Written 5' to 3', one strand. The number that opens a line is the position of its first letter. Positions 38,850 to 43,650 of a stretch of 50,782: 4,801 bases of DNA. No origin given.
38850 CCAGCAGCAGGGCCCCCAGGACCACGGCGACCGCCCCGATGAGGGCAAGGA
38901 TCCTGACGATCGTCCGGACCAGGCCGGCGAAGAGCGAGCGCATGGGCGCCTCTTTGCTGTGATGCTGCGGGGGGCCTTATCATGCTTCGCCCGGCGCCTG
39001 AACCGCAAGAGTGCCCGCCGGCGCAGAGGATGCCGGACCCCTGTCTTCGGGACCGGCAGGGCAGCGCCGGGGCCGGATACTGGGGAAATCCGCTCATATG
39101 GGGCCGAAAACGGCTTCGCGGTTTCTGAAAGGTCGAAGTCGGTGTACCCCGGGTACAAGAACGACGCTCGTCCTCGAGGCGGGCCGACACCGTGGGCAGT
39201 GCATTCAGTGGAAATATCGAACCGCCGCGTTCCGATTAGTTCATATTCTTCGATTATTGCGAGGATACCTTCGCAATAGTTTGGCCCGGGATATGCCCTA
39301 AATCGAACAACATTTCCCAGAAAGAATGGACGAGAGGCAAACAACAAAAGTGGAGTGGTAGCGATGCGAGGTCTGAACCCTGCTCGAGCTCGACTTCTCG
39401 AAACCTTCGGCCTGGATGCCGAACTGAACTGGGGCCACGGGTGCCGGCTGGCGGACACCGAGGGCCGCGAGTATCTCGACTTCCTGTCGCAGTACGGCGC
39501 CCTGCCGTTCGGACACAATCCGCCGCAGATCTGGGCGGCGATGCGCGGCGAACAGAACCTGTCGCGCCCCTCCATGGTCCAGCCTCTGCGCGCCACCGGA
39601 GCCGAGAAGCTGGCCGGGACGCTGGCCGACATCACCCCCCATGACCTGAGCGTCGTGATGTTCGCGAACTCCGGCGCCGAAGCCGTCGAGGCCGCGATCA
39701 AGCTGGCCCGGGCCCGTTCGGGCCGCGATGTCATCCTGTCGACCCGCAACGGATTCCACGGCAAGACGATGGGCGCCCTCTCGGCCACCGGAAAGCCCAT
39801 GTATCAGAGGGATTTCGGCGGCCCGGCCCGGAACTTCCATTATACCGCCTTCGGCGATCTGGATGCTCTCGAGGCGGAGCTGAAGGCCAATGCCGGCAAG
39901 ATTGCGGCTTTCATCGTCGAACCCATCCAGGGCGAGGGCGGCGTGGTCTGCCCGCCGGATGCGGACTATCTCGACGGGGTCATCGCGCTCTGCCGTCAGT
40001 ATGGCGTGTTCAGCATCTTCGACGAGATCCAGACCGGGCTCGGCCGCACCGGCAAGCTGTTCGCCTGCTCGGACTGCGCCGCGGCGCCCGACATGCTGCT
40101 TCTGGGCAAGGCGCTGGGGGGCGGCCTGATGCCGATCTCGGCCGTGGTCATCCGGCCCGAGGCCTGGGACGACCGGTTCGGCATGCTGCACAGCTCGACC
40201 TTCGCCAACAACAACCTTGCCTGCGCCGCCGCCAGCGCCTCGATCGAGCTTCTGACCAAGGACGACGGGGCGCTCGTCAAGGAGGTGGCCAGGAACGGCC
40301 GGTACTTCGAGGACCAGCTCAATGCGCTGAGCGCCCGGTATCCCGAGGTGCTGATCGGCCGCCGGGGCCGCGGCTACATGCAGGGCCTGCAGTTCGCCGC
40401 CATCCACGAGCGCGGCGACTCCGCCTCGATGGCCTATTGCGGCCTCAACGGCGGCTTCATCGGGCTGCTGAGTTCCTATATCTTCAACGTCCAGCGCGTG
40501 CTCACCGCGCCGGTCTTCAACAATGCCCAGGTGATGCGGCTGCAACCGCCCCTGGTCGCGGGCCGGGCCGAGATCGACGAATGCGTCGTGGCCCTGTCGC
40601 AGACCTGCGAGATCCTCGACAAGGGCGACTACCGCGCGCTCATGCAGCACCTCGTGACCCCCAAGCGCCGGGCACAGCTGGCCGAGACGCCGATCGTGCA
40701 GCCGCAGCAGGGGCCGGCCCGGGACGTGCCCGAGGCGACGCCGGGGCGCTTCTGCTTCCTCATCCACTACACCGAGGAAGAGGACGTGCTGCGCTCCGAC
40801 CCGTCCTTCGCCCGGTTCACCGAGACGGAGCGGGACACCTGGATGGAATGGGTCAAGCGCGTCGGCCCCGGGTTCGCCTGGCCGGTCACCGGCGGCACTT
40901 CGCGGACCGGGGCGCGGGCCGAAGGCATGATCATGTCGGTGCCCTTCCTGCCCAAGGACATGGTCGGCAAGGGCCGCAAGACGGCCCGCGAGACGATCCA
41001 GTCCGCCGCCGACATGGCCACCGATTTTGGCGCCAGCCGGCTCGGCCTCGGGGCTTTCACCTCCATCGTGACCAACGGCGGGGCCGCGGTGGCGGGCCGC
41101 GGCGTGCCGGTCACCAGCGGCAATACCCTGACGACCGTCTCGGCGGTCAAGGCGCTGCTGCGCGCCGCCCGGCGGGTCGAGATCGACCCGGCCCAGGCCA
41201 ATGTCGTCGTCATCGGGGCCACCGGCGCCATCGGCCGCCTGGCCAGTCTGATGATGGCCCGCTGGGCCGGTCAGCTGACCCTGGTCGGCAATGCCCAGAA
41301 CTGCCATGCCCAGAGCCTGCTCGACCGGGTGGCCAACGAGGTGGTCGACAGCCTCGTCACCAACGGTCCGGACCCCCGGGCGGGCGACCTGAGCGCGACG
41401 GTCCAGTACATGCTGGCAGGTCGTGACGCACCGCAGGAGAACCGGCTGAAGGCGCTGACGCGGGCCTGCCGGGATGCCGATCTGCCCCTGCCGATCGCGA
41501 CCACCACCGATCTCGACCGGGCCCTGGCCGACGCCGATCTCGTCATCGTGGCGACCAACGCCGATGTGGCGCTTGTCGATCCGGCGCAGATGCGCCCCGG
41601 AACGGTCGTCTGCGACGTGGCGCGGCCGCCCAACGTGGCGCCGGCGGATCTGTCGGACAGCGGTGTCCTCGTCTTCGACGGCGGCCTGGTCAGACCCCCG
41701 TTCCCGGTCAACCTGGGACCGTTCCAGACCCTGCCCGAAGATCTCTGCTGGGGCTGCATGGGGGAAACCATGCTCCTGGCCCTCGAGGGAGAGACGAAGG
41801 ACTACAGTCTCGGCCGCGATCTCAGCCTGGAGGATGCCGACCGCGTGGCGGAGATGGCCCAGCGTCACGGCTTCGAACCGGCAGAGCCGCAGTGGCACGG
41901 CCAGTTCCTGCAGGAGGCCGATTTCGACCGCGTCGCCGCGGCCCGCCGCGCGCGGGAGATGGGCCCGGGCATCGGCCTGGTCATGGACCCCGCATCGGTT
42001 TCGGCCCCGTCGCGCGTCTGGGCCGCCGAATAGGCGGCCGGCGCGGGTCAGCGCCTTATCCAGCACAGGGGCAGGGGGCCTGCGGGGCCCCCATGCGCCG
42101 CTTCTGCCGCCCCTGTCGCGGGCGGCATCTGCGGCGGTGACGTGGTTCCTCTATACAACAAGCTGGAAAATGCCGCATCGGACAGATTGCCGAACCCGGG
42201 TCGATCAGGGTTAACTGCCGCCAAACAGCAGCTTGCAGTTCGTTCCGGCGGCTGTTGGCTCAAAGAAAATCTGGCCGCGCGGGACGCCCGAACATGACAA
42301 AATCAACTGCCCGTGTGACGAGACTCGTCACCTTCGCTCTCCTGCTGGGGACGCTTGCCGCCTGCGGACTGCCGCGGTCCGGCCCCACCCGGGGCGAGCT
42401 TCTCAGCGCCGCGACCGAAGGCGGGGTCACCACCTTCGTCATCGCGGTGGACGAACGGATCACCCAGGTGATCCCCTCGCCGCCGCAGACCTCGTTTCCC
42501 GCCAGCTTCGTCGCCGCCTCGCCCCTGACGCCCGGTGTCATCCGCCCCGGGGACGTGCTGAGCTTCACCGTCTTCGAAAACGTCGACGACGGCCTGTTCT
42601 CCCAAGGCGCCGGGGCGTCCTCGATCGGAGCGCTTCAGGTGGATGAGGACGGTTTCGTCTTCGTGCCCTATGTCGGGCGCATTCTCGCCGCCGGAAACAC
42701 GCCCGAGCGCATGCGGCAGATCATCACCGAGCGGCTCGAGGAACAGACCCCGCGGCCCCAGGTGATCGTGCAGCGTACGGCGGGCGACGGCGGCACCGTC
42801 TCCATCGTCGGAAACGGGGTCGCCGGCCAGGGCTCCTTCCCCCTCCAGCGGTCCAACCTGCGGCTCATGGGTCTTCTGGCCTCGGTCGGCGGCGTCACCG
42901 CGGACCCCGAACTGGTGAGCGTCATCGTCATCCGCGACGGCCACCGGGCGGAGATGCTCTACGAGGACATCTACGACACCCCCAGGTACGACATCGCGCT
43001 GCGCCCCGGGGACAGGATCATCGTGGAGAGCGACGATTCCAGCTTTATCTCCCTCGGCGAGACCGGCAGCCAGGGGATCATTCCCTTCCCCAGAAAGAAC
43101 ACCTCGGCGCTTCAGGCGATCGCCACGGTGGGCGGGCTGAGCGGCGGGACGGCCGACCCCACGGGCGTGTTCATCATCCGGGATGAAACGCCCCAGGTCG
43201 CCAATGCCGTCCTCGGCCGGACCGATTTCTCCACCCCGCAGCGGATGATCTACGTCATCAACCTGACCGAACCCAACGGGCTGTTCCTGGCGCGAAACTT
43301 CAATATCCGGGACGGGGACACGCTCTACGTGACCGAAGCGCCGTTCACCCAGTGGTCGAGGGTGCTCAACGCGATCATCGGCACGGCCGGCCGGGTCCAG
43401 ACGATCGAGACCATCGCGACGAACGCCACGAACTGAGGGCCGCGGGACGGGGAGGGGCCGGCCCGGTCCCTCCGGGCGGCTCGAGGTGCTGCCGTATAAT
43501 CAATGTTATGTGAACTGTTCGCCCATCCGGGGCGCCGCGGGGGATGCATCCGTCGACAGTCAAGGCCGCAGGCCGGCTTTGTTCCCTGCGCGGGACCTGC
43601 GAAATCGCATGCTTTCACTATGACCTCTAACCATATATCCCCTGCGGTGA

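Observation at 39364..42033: Aminotransferase fused to an acyl-ACP-reductase-like domain: a one-protein thioester-to-amine route?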

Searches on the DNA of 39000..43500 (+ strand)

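Call 13: search_dna_similar(query=window:39000-43500:+, collection=plasmids, mode=near, max_rows=10)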
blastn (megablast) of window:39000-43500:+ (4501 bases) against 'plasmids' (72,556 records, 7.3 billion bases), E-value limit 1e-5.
Records with a match: 1; places in all: 1; records where one place covers at least 80% of the query: 0.
Best place of each record, by identity: 90-95% 1.
By first word of the organism name: Haloprofundus 1.
By predicted mobility (MOB-suite, as given by PLSDB): non-mobilizable 1.
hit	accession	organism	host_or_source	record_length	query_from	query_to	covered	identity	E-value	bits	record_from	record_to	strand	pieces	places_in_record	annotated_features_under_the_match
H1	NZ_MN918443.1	Haloprofundus sp. MHR1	-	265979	912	958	1%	91.7%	5e-7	66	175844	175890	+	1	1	aspartate aminotransferase family protein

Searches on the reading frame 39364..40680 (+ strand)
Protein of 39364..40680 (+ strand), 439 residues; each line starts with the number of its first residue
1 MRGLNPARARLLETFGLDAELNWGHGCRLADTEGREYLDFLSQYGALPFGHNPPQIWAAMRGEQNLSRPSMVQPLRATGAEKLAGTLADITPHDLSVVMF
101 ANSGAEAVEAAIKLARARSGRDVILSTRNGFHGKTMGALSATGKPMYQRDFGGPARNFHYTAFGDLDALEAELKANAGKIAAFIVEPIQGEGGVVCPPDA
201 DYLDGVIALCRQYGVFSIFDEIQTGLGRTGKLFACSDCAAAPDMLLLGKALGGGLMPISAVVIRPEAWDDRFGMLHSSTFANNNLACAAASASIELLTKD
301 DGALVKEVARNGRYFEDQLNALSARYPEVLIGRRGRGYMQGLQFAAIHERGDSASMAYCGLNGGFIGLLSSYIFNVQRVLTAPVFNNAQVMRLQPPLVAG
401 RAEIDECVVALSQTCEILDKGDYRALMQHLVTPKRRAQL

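Call 69: search_solved_structures(query=window:39364-40680:+, max_evalue=1e-40, show_alignments=1)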
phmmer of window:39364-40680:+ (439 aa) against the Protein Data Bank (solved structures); distinct sequences matched with E-value up to 1e-40: 42.
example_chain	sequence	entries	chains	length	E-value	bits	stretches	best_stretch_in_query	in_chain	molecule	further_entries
4ppm_A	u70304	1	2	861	4.2e-77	262.8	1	5-346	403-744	Aminotransferase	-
4uox_A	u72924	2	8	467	7.7e-72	245.5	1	22-409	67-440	PUTRESCINE AMINOTRANSFERASE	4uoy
5h7d_A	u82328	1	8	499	9.4e-72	245.2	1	22-409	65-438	Putrescine aminotransferase,Immunoglobulin G-binding protein A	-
5x3f_A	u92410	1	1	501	9.6e-72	245.1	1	22-409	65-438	Putrescine aminotransferase,Immunoglobulin G-binding protein A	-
8cpl_A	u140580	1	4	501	1.1e-71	244.9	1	22-409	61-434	Putrescine aminotransferase,Immunoglobulin G-binding protein A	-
8r2p_A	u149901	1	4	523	1.3e-71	244.7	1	22-409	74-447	Putrescine aminotransferase,Immunoglobulin G-binding protein A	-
5viu_A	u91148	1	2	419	1.9e-53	184.9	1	19-414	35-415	Acetylornithine aminotransferase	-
8ht2_A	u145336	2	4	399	1.9e-53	184.9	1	11-415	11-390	Acetylornithine aminotransferase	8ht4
1vef_A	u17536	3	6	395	2e-52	181.5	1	23-344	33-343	Acetylornithine/acetyl-lysine aminotransferase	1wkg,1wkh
2ord_A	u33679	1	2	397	2.2e-52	181.4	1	18-346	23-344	Acetylornithine aminotransferase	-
2e54_A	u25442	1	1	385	2.3e-52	181.3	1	18-346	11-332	Acetylornithine aminotransferase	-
3ruy_A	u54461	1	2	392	1e-50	175.9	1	24-342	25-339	Ornithine aminotransferase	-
2eh6_A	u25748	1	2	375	1e-48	169.3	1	23-344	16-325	Acetylornithine aminotransferase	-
6w7x_A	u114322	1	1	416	3.5e-47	164.2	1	21-343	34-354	Acetylornithine aminotransferase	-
4adb_A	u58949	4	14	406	6.2e-47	163.4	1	24-346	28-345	SUCCINYLORNITHINE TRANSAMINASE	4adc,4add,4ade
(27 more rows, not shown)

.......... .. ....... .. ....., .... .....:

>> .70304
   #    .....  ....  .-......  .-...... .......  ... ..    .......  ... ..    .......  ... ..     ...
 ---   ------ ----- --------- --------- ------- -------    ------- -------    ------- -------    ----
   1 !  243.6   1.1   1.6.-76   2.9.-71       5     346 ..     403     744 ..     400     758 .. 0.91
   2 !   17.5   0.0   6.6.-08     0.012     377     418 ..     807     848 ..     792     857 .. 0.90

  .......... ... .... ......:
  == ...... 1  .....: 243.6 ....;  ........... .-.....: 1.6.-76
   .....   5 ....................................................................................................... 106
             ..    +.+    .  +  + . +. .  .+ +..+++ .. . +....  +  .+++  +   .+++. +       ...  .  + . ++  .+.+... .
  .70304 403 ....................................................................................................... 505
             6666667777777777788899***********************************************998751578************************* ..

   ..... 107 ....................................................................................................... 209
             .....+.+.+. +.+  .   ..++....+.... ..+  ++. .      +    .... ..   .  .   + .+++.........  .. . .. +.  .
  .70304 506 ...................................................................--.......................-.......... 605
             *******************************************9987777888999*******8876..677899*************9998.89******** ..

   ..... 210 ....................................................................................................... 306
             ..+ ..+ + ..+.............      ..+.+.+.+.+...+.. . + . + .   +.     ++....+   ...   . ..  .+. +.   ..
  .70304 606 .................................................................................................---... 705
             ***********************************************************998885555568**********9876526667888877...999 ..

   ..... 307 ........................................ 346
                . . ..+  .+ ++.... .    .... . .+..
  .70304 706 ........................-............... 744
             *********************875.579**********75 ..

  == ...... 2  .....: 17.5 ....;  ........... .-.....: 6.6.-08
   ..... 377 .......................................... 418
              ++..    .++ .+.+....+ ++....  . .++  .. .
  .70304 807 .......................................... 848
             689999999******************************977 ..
